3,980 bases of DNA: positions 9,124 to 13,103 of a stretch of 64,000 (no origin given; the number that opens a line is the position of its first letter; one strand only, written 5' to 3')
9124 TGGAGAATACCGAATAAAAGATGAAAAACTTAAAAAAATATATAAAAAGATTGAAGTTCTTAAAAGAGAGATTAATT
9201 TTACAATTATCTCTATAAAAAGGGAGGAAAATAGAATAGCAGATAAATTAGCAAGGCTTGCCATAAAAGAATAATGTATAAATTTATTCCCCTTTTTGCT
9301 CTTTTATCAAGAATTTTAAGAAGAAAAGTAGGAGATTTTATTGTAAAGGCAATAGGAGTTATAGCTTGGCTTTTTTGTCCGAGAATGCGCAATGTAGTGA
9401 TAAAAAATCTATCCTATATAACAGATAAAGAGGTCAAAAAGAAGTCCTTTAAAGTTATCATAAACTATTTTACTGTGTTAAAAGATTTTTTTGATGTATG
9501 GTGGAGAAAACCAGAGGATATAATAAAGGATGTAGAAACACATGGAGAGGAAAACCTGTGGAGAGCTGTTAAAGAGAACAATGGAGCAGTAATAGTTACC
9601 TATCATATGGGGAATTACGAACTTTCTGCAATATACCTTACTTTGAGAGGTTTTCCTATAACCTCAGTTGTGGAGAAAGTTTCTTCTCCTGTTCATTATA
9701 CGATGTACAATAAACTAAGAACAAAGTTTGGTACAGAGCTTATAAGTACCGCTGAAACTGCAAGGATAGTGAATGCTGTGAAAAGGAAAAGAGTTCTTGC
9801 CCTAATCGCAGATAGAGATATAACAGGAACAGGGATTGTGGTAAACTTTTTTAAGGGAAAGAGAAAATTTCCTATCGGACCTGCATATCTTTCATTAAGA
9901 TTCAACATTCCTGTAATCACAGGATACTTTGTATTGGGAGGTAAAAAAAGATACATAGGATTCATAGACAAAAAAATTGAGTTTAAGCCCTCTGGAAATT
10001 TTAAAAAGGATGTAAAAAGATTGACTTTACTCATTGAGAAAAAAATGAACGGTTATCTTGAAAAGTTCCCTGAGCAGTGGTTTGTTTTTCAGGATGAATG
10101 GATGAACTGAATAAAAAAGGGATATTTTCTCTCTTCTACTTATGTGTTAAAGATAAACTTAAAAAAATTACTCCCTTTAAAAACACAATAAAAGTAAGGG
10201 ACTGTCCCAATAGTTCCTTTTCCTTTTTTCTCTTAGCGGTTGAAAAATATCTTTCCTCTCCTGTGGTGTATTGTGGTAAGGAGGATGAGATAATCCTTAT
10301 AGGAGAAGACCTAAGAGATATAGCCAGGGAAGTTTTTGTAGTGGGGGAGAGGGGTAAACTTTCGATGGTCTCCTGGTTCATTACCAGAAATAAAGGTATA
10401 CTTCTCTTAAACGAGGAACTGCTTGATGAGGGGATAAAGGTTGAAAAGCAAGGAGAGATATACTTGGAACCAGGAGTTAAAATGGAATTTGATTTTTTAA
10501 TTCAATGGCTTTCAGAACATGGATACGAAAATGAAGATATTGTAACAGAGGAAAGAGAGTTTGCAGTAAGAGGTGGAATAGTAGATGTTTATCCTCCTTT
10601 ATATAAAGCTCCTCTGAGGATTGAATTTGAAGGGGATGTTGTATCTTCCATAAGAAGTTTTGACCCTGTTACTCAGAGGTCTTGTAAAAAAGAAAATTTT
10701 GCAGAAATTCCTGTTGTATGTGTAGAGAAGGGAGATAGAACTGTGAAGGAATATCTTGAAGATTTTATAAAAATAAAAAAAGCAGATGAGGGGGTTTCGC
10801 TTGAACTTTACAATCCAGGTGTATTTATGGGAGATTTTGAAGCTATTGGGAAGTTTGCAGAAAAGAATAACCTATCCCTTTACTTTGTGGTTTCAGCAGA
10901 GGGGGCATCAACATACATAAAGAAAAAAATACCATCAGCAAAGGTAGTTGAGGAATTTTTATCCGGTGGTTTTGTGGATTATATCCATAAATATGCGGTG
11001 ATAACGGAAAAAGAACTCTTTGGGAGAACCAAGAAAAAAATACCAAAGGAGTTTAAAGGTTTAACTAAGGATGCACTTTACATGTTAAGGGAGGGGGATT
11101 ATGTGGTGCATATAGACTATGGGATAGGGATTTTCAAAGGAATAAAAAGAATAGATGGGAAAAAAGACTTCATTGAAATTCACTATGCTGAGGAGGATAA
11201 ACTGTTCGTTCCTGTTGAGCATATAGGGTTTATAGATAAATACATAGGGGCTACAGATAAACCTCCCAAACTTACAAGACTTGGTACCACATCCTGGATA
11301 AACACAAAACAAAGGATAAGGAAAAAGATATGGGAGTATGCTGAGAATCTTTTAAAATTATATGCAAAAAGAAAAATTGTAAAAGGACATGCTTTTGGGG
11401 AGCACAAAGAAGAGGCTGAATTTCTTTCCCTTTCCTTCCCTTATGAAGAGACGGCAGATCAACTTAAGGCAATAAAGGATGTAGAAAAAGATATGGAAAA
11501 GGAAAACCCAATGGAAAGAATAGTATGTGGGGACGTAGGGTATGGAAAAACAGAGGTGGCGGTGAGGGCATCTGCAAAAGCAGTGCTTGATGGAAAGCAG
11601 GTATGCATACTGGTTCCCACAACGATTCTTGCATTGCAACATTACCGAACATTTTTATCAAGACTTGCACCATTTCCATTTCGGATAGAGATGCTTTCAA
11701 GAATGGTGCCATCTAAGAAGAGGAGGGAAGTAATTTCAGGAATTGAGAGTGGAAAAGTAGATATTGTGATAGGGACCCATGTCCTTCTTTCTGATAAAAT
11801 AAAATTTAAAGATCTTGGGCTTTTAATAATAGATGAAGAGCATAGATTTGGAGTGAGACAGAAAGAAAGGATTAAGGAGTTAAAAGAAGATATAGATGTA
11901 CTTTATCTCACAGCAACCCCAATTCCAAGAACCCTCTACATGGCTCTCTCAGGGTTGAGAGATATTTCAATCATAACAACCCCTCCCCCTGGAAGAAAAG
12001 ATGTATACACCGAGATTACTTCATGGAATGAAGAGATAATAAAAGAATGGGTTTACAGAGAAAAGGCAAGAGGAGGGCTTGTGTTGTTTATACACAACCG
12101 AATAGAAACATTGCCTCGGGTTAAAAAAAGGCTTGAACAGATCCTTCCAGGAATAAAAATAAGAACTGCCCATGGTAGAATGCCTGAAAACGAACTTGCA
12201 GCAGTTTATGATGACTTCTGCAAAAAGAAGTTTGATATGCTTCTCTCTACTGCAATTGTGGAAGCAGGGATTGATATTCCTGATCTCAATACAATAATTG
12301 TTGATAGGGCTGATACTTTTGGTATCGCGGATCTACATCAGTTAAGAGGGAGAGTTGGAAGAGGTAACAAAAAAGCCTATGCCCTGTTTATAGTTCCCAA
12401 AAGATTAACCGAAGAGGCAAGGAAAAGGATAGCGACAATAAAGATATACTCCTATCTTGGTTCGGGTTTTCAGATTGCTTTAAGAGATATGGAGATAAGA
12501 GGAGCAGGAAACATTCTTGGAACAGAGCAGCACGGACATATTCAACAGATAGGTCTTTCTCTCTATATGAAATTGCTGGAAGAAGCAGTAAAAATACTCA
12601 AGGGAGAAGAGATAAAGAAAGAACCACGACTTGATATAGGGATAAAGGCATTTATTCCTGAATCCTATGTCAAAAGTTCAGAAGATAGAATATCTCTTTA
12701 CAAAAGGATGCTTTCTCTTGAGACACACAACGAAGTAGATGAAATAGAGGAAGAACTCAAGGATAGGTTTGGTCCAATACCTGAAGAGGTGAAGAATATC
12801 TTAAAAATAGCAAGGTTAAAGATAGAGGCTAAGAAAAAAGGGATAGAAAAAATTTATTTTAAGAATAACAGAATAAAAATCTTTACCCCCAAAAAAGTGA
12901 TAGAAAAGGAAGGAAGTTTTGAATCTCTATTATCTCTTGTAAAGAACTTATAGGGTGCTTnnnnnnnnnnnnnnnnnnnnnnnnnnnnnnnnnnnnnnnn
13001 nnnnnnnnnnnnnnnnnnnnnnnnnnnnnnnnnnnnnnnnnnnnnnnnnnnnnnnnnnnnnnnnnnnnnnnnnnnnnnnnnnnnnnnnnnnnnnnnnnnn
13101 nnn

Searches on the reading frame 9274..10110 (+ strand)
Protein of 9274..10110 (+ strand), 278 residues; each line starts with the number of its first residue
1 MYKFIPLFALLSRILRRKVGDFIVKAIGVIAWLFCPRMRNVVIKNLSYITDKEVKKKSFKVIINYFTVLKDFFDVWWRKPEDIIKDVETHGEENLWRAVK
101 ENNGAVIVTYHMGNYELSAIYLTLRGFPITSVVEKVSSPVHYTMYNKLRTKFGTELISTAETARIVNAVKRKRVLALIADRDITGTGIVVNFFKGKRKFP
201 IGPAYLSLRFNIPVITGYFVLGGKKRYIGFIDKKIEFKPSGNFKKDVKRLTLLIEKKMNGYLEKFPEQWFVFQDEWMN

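Call 85: search_protein_families(library=pfam, proteins=[window:9274-10110:+], max_evalue=0.00001)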
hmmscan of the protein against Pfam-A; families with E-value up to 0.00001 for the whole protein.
window:9274-10110:+ (278 aa): 1 family
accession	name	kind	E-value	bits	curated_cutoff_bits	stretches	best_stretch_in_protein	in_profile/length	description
PF03279.18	Lip_A_acyltrans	-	2.7e-30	106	22.3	1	11-276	25-293/295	Bacterial lipid A biosynthesis acyltransferase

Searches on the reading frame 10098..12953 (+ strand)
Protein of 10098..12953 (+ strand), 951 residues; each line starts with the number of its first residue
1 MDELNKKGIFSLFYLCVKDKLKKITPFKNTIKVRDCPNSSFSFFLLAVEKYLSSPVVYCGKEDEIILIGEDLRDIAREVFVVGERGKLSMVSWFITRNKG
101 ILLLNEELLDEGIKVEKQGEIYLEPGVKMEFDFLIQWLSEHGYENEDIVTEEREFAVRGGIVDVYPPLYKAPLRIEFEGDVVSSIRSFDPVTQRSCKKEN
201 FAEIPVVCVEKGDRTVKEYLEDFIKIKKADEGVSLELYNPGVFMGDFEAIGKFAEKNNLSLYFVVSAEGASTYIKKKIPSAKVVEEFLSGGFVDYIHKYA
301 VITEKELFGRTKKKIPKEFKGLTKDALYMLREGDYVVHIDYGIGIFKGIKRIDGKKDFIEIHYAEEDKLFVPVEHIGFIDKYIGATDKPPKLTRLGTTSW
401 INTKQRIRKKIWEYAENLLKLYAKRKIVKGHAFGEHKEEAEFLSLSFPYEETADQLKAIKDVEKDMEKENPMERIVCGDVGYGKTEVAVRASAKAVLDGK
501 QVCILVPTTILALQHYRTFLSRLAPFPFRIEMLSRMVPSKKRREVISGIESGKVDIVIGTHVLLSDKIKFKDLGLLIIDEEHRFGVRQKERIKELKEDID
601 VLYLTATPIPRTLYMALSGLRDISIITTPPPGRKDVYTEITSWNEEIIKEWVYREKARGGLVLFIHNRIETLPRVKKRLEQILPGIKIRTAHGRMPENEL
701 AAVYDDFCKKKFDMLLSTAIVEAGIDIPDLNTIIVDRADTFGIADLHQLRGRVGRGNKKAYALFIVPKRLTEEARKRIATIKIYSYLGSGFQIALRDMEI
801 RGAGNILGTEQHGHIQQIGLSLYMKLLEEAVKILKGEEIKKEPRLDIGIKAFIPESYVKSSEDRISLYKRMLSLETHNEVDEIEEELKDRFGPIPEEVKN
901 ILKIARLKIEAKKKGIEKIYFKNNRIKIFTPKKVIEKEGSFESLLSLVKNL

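Call 84: search_protein_families(library=pfam, proteins=[window:10098-12953:+], max_evalue=0.00001)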
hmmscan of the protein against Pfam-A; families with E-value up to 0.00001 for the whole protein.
window:10098-12953:+ (951 aa): 6 families
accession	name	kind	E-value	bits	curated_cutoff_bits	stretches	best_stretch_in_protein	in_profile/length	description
PF03461.20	TRCF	-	4e-27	94.9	25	1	848-932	2-87/95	TRCF domain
PF00270.35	DEAD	-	1.3e-24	87.3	26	1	452-613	1-164/167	DEAD/DEAH box helicase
PF00271.37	Helicase_C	-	2.7e-21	76.3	23.5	1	648-756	6-109/110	Helicase conserved C-terminal domain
PF17757.6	UvrB_inter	-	3.9e-19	69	22.9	1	121-204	1-85/91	UvrB interaction domain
PF02559.22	CarD_TRCF_RID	-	2.5e-16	59.9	23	1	330-383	1-57/57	CarD-like/TRCF RID domain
PF04851.21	ResIII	-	9.5e-12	45.6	22.5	1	453-608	6-162/164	Type III restriction enzyme, res subunit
